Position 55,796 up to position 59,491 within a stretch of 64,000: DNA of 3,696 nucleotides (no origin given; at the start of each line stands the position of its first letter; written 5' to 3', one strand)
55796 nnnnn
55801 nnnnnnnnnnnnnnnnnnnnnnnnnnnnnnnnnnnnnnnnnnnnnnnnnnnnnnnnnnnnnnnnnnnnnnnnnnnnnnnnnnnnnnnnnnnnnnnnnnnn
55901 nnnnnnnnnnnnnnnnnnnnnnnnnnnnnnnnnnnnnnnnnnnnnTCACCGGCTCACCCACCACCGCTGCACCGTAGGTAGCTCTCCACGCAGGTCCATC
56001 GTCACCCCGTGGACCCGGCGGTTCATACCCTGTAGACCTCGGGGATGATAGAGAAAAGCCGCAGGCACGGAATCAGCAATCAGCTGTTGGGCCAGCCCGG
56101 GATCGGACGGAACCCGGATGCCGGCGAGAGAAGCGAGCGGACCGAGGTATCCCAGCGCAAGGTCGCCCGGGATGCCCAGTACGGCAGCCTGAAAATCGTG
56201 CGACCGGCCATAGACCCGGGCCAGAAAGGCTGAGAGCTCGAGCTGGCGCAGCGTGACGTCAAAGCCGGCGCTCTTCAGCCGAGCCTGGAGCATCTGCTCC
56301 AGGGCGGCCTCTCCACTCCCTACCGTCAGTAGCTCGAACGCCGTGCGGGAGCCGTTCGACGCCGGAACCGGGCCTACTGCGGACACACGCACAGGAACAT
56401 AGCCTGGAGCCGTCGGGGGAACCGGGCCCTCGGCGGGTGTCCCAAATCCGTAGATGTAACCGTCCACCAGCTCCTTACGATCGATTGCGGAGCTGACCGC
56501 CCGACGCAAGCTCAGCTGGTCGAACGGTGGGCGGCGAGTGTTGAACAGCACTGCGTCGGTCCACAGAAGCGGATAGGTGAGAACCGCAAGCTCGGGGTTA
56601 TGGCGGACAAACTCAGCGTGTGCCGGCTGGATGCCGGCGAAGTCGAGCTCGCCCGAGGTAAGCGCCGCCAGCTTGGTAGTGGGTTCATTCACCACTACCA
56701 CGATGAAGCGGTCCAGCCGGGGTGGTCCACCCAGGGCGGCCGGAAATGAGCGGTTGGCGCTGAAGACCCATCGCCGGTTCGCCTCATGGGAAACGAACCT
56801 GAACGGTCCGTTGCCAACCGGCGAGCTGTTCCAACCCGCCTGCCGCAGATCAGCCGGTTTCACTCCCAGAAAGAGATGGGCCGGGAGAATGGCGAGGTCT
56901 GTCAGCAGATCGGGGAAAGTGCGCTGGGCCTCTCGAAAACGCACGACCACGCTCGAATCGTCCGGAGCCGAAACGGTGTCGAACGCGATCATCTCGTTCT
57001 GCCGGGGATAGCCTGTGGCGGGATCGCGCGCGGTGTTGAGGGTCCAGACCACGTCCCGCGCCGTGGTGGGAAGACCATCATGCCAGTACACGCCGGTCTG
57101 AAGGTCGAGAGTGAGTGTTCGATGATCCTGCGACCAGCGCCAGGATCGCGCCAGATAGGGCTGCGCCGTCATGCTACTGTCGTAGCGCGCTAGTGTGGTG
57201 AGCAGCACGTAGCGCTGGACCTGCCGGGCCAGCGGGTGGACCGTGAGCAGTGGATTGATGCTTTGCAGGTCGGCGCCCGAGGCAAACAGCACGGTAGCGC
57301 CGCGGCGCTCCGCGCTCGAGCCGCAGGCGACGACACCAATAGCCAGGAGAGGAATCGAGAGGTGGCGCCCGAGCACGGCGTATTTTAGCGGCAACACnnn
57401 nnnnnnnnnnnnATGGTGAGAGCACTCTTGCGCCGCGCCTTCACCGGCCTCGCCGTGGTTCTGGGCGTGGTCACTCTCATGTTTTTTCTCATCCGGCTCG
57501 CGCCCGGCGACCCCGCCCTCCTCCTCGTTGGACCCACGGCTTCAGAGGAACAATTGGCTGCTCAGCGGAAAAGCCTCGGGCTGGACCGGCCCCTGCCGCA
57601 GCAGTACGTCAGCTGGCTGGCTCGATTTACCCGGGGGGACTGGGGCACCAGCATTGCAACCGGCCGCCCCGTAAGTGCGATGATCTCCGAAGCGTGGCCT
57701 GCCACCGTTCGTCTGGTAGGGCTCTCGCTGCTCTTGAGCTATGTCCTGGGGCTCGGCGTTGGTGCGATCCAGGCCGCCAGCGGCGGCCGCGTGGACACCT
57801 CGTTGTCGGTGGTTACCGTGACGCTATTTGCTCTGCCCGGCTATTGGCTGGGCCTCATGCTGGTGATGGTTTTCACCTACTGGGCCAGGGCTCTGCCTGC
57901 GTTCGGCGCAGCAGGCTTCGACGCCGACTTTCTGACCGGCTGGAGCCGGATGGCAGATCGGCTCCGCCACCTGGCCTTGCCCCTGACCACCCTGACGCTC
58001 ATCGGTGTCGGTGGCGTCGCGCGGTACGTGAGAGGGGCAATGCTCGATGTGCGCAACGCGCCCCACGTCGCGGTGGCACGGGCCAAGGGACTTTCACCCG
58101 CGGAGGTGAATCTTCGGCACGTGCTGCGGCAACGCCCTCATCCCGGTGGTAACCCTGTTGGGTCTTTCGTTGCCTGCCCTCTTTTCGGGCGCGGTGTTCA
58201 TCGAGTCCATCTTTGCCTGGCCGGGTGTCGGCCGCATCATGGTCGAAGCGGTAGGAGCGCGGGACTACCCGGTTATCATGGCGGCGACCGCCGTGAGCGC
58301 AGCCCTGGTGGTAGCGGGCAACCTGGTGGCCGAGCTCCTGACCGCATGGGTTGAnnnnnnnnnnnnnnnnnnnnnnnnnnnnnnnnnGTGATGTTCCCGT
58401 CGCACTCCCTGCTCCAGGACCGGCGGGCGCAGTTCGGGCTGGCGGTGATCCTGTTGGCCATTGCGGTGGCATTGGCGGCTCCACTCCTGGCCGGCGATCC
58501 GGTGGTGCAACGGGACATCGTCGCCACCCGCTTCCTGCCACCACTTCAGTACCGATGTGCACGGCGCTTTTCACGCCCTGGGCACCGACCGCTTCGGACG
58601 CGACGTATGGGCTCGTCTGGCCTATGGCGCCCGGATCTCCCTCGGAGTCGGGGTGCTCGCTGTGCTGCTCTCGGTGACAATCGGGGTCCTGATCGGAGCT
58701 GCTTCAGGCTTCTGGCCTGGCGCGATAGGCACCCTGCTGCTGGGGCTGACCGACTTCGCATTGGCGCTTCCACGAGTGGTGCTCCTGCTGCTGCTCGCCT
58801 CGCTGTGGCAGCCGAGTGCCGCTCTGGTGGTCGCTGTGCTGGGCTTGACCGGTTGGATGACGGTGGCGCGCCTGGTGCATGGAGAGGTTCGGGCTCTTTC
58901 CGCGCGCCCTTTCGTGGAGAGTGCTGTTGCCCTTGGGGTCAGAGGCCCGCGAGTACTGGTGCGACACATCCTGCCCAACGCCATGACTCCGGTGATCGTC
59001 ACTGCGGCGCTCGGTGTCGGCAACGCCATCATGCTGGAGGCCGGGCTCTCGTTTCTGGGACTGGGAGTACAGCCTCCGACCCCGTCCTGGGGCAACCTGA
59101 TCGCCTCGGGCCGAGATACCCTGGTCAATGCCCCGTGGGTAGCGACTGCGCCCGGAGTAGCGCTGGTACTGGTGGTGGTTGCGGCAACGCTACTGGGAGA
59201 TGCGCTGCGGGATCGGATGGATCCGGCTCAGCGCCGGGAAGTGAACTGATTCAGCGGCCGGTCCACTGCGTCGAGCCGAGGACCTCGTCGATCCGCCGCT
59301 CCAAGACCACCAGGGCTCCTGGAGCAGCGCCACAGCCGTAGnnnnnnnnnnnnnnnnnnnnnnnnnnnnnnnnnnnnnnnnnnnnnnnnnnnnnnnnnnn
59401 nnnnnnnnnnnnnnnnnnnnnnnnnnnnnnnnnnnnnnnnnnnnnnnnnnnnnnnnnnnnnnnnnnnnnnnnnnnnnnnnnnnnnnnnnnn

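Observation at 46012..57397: Ten-gene, ~11-kb minus-strand operon with an enzyme mix I cannot map to a known pathway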

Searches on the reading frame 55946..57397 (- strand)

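Call 5: search_protein_families(library=pfam, proteins=[window:55946-57397:-], max_evalue=0.01)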
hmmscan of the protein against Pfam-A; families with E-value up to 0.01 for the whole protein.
window:55946-57397:- (483 aa): 1 family
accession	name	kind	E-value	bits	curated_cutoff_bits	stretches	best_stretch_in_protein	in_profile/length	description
PF00496.27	SBP_bac_5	-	1.1e-64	219.3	32.4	1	78-412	2-349/368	Bacterial extracellular solute-binding proteins, family 5 Middle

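Call 13: search_protein_families(library=ncbifam, proteins=[window:55946-57397:-], max_evalue=0.001)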
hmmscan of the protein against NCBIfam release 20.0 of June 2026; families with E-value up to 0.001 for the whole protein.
window:55946-57397:- (483 aa): 10 families
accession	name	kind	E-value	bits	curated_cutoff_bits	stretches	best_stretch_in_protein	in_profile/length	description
NF045467.1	Opp4A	equivalog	9.6e-29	100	650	1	59-331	61-353/556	oligopeptide ABC transporter substrate-binding protein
NF045468.1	Opp5A_nikA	equivalog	1.8e-24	86.1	600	1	35-329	19-292/488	nickel ABC transporter substrate-binding protein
NF011942.0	PRK15413.1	equivalog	3.3e-24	85.4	594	1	18-329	11-317/512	glutathione ABC transporter substrate-binding protein GsiB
TIGR02294.1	nickel_nikA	equivalog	6.1e-24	84.4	393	1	35-323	7-294/501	nickel ABC transporter substrate-binding protein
NF043070.1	DppA_dipep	equivalog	4e-18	65.3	1005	1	18-334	13-346/535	dipeptide ABC transporter periplasmic-binding protein DppA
NF047575.1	opine_bind_CntA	exception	3.7e-13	48.9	800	1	29-254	32-248/535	staphylopine-dependent metal ABC transporter substrate-binding lipoprotein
TIGR04028.1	SBP_KPN_01854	hypoth_equivalog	2.2e-11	43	468.5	1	76-334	42-309/509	TIGR04028 family ABC transporter substrate-binding protein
NF011689.0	PRK15109.1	equivalog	2.8e-10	39.5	560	1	184-322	203-339/547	ABC transporter substrate-binding protein SapA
NF007287.0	PRK09755.1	equivalog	3.3e-10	39.4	1098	1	65-132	63-130/535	ABC transporter substrate-binding protein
NF011684.0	PRK15104.1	equivalog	1.1e-07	31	947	1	35-328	40-346/543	oligopeptide ABC transporter substrate-binding protein OppA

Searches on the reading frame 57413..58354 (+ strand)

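Call 6: search_protein_families(library=pfam, proteins=[window:57413-58354:+], max_evalue=0.01)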
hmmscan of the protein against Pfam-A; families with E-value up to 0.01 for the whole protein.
window:57413-58354:+ (313 aa): 2 families
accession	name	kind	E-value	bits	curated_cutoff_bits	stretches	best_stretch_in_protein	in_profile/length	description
PF00528.27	BPD_transp_1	-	4.8e-16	59.5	26.4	1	113-240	1-105/184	Binding-protein-dependent transport system inner membrane component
PF19300.4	BPD_transp_1_N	-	6.1e-14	52.6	23.8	1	1-75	1-75/114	Binding-prot-dependent transport system membrane comp, N-term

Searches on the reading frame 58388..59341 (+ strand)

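Call 6: search_protein_families(library=pfam, proteins=[window:58388-59341:+], max_evalue=0.01)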
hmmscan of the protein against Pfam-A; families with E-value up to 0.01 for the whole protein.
window:58388-59341:+ (317 aa): 1 family
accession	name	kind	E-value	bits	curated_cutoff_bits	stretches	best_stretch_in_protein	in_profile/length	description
PF12911.12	OppC_N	-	3.3e-05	24.1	23.9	1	8-52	10-53/53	N-terminal TM domain of oligopeptide transport permease C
